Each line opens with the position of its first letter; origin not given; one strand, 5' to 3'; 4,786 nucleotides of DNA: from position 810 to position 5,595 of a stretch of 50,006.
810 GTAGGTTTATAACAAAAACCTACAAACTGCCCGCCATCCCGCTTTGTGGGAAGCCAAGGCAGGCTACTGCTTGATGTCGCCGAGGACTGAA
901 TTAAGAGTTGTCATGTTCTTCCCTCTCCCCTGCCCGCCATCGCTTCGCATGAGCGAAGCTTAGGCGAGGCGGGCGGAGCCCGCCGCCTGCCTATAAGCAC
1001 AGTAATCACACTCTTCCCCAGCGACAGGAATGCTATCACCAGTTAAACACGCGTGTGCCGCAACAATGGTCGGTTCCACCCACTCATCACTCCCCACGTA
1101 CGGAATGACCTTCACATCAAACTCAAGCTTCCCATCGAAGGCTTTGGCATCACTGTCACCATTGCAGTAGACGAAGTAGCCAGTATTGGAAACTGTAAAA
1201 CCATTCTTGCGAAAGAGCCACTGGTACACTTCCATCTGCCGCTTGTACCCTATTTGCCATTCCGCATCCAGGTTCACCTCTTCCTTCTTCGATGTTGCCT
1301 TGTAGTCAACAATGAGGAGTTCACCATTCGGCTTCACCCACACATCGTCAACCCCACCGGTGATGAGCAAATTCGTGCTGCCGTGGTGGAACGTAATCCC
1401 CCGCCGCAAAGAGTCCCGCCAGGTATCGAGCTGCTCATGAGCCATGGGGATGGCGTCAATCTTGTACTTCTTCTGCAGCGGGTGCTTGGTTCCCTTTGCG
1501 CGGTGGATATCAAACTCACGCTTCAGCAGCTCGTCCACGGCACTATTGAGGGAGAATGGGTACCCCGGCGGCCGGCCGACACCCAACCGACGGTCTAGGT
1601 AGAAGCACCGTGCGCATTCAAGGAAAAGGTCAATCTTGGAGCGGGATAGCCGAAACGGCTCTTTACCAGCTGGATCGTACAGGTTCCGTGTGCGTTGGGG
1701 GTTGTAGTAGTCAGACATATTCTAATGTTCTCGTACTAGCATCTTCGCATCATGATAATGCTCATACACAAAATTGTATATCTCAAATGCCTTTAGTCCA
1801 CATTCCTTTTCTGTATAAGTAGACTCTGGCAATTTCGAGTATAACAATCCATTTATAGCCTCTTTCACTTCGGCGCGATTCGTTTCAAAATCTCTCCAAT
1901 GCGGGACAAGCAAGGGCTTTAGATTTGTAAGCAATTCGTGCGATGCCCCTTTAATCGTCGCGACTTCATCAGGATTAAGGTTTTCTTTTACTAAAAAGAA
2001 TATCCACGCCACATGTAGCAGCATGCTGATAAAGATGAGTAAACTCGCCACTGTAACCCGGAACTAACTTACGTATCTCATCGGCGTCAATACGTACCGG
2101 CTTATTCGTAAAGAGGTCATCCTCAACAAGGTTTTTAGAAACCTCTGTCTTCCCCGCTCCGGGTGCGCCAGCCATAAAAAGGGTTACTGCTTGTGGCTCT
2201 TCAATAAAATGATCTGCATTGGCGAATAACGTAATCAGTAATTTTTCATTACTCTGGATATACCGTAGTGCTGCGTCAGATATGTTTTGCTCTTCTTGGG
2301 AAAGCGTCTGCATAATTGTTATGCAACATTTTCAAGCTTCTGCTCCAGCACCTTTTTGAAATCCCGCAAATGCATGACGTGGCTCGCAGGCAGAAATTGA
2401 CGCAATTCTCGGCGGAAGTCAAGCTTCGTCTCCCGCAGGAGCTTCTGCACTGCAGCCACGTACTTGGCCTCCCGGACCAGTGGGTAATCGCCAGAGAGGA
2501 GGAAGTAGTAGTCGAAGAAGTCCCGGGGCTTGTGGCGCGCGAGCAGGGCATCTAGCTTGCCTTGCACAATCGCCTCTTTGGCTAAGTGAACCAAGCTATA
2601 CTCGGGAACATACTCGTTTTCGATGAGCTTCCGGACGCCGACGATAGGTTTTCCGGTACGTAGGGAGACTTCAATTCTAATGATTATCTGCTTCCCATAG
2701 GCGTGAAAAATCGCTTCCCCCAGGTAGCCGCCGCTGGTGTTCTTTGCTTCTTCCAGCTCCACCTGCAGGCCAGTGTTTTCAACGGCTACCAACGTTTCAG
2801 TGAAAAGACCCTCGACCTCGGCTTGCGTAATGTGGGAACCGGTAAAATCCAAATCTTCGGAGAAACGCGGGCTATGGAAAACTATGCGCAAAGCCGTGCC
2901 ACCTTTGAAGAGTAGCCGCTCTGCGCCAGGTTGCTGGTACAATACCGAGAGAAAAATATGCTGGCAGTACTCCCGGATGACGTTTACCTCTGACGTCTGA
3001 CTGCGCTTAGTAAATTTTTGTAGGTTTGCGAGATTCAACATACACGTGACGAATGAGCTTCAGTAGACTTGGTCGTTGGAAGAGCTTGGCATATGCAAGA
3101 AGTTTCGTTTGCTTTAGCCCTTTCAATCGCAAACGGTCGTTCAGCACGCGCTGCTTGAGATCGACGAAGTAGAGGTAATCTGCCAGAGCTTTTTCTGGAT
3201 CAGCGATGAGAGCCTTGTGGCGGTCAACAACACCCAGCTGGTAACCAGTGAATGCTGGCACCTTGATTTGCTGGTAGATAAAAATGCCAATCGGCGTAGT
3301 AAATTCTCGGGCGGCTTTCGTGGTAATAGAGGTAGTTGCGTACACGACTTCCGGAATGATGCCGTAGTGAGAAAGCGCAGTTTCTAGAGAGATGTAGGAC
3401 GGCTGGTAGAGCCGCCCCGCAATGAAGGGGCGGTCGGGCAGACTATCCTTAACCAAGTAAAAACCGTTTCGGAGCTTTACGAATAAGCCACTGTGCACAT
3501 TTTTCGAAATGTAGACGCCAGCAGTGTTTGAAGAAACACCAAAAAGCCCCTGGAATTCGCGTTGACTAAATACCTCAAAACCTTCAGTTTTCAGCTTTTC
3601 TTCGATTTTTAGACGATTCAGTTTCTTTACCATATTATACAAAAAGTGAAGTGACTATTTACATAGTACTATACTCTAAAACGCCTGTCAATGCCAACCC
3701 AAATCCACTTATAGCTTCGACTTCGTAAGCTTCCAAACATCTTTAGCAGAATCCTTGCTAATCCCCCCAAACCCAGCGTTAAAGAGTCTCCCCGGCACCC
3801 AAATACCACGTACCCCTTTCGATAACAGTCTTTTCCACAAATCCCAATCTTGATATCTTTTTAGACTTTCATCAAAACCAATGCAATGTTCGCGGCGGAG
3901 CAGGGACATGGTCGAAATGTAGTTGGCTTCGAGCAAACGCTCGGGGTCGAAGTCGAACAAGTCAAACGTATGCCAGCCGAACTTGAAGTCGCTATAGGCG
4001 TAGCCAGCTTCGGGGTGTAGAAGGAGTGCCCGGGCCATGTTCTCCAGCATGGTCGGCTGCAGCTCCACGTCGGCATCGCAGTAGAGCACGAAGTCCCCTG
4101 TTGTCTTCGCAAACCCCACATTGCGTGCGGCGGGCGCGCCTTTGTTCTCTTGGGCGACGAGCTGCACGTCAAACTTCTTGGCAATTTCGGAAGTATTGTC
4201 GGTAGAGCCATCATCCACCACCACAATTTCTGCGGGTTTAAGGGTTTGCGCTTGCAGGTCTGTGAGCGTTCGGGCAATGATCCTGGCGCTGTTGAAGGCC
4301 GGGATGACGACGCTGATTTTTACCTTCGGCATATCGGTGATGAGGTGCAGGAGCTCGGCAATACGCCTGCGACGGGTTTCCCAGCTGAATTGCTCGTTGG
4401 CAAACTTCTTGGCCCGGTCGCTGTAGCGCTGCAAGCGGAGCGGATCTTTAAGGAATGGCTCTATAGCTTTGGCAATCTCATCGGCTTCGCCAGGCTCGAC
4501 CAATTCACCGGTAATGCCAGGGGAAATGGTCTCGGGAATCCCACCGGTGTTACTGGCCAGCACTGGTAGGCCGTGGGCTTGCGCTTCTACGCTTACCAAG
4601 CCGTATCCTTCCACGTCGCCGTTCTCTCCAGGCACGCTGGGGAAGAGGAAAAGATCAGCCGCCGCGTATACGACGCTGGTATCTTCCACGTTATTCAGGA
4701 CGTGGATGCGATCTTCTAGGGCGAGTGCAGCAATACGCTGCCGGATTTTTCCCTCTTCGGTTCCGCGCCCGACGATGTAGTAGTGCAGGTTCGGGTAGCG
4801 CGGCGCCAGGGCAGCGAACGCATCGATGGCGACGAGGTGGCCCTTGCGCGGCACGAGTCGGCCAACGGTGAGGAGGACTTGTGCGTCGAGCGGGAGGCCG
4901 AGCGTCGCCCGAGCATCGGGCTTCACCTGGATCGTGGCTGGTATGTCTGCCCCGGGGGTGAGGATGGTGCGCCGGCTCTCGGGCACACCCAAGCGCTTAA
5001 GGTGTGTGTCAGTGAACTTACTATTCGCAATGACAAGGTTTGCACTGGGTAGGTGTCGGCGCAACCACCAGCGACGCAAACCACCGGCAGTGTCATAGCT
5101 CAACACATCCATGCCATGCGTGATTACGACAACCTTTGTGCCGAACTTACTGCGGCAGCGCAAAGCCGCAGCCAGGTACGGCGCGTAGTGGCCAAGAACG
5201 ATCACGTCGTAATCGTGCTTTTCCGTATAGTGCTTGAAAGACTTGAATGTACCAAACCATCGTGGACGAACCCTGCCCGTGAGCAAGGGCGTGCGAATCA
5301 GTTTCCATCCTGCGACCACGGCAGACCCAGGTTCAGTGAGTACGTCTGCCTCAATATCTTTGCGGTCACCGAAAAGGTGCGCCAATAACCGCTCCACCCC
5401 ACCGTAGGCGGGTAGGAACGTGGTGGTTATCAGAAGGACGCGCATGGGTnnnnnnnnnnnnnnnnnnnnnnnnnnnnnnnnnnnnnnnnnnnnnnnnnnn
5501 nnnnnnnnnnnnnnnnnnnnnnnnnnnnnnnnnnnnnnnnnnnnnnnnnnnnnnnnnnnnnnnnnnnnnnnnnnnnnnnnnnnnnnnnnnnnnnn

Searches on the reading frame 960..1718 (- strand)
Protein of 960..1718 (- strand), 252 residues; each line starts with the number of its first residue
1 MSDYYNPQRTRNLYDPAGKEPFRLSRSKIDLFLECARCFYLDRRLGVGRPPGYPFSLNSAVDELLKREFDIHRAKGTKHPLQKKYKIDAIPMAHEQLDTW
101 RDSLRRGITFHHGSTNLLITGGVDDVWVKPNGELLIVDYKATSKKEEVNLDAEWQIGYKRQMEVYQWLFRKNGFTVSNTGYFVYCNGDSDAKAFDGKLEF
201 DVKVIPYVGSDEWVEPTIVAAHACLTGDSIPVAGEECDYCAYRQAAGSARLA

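Call 47: search_protein_families(library=pfam, proteins=[window:960-1718:-], max_evalue=0.00001)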
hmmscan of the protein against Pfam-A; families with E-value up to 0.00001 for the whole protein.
window:960-1718:- (252 aa): 1 family
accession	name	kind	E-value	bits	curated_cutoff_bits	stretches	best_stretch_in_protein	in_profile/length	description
PF12705.13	PDDEXK_1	-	5e-14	53.3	22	1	91-244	94-244/247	PD-(D/E)XK nuclease superfamily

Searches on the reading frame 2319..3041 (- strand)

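Call 47: search_protein_families(library=pfam, proteins=[window:2319-3041:-], max_evalue=0.00001)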
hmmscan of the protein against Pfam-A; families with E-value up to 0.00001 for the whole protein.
window:2319-3041:- (240 aa): 1 family
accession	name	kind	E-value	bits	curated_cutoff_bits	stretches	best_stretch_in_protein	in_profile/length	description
PF08843.17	AbiEii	-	6.1e-23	82.4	22.5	1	31-215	3-201/238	Nucleotidyl transferase AbiEii toxin, Type IV TA system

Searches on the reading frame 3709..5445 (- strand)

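Call 47: search_protein_families(library=pfam, proteins=[window:3709-5445:-], max_evalue=0.00001)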
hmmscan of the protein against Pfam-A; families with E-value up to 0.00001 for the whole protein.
window:3709-5445:- (578 aa): 8 families
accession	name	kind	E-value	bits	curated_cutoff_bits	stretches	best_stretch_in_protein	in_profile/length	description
PF00534.26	Glycos_transf_1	-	3.7e-38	131.2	26.4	1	176-347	3-171/172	Glycosyl transferases group 1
PF13692.12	Glyco_trans_1_4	-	2.2e-32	112.7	27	1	189-334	2-142/142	Glycosyl transferases group 1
PF00535.33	Glycos_transf_2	-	2.5e-30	106.1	23.3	1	378-490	1-119/168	Glycosyl transferase family 2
PF13439.12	Glyco_transf_4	-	6.4e-16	59.3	28.5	1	15-167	2-167/170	Glycosyltransferase Family 4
PF20706.3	GT4-conflict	-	9.5e-14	51.6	26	1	135-357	147-380/385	Family 4 Glycosyltransferase in conflict systems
PF13579.12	Glyco_trans_4_4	-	2.2e-12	48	29.7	1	40-165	28-158/158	Glycosyl transferase 4-like domain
PF10111.15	Glyco_tranf_2_2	-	5.6e-11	42.9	27.3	1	378-472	1-104/276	Glycosyltransferase like family 2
PF13641.12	Glyco_tranf_2_3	-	2e-10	41.5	27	1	377-480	3-116/230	Glycosyltransferase like family 2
